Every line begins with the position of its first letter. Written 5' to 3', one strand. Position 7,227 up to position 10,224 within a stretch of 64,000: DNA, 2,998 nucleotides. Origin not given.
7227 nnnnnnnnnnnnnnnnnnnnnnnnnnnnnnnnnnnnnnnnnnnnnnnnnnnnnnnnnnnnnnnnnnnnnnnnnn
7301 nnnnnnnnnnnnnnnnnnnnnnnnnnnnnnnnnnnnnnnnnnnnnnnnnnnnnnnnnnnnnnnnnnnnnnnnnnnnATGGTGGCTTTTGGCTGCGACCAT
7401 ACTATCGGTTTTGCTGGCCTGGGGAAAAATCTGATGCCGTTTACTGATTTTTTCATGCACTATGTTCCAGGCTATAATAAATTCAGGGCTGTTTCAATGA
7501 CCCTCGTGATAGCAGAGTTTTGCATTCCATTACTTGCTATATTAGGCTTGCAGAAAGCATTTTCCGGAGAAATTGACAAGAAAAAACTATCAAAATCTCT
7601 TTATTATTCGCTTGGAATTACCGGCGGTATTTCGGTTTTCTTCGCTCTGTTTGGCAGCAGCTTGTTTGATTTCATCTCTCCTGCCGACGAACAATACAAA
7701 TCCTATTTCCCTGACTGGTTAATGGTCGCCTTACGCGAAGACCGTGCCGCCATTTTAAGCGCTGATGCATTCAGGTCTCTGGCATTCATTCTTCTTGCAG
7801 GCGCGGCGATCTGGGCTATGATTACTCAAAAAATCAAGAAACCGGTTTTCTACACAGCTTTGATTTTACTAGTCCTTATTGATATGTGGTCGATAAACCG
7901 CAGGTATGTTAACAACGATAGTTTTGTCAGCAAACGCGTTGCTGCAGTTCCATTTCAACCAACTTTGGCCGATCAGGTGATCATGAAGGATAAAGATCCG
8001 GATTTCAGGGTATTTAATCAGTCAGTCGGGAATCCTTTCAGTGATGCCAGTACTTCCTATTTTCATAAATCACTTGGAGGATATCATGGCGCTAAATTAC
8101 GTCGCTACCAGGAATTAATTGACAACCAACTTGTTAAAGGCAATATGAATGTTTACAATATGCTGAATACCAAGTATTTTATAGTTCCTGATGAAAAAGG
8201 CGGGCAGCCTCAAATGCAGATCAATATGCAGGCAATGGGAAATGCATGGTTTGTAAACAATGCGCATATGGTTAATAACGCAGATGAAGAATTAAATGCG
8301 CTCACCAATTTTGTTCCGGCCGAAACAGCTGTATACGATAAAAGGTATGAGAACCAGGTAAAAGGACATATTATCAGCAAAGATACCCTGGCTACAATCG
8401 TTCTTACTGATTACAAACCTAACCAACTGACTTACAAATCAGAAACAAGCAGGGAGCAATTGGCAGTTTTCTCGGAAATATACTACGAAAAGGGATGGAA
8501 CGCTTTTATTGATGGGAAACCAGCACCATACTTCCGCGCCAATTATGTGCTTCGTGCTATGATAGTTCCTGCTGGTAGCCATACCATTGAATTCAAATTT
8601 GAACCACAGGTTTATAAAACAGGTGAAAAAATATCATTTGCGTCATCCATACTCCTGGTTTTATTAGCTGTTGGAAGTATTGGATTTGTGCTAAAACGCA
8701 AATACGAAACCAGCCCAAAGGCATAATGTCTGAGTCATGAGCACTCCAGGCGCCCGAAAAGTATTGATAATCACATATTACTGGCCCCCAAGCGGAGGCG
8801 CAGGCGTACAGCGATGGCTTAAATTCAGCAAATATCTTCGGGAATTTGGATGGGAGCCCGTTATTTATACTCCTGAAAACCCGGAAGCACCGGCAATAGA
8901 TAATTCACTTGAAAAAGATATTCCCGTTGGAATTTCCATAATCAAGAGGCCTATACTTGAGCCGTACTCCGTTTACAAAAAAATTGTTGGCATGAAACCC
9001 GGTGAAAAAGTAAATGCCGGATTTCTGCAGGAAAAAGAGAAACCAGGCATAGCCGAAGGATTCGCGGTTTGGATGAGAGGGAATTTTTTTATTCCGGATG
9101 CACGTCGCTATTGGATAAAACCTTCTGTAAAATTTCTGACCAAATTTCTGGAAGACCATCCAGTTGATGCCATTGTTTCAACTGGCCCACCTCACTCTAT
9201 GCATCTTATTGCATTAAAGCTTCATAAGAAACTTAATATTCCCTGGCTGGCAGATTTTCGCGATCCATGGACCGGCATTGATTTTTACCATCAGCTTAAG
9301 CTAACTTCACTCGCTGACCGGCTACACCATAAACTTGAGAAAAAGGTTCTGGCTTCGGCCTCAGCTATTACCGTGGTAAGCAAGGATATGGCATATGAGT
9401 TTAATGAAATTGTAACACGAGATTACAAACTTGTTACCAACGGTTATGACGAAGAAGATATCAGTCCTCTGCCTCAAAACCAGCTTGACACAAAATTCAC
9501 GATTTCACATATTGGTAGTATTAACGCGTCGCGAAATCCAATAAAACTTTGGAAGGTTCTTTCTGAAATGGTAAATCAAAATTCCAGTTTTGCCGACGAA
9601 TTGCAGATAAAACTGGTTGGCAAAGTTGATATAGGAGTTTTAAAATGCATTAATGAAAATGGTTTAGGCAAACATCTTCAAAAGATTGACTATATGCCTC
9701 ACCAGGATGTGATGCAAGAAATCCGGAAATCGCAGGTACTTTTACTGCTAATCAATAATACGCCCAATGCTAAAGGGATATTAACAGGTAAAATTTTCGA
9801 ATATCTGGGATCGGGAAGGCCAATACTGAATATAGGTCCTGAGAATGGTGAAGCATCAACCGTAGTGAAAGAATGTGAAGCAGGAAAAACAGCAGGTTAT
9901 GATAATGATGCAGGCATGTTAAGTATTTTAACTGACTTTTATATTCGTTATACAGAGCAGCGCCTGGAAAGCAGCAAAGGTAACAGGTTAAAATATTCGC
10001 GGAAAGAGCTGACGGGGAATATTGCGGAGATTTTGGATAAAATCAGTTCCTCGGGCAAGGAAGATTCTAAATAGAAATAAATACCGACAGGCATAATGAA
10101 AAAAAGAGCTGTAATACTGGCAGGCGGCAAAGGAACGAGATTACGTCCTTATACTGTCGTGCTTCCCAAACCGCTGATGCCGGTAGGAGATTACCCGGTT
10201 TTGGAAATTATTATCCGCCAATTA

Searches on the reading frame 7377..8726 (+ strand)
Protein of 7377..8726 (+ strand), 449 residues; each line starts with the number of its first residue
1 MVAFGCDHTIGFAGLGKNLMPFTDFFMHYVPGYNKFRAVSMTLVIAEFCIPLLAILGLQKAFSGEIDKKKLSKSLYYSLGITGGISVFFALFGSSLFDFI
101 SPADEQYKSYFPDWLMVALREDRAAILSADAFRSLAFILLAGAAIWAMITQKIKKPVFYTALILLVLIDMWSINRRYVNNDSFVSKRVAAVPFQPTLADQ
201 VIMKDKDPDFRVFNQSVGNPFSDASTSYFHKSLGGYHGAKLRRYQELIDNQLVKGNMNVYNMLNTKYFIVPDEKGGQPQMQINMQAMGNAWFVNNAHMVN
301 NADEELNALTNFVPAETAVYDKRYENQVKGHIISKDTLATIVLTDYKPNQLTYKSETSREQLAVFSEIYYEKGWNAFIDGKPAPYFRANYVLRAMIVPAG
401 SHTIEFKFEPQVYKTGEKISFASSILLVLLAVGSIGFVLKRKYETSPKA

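Call 54: search_protein_families(library=pfam, max_evalue=0.0001, proteins=[window:7377-8726:+])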
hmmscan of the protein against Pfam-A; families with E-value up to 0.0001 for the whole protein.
window:7377-8726:+ (449 aa): 1 family
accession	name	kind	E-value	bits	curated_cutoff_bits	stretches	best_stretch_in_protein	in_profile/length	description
PF09586.16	YfhO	-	2.3e-10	40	28.5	1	341-420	756-835/835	Bacterial membrane protein YfhO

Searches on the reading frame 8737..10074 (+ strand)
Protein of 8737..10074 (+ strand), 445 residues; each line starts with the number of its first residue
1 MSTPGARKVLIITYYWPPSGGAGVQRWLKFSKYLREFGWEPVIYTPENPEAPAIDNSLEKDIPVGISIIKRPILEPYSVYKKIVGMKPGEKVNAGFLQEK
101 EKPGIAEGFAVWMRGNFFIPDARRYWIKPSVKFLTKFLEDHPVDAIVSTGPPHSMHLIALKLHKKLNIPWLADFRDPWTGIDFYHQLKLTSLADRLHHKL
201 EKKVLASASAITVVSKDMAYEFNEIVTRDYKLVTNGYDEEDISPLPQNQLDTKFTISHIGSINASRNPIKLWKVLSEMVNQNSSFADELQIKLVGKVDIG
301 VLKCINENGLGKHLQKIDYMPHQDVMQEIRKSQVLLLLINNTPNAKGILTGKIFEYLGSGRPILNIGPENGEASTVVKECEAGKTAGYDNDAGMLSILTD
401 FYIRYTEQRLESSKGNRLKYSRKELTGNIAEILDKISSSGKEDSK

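Call 54: search_protein_families(library=pfam, max_evalue=0.0001, proteins=[window:8737-10074:+])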
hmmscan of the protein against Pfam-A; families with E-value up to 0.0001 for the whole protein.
window:8737-10074:+ (445 aa): 2 families
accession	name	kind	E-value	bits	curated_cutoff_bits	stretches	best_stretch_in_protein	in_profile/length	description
PF13439.12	Glyco_transf_4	-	1.9e-09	38.2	28.5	1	113-240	43-169/170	Glycosyltransferase Family 4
PF13579.12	Glyco_trans_4_4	-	2.3e-08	35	29.7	1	134-232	63-152/158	Glycosyl transferase 4-like domain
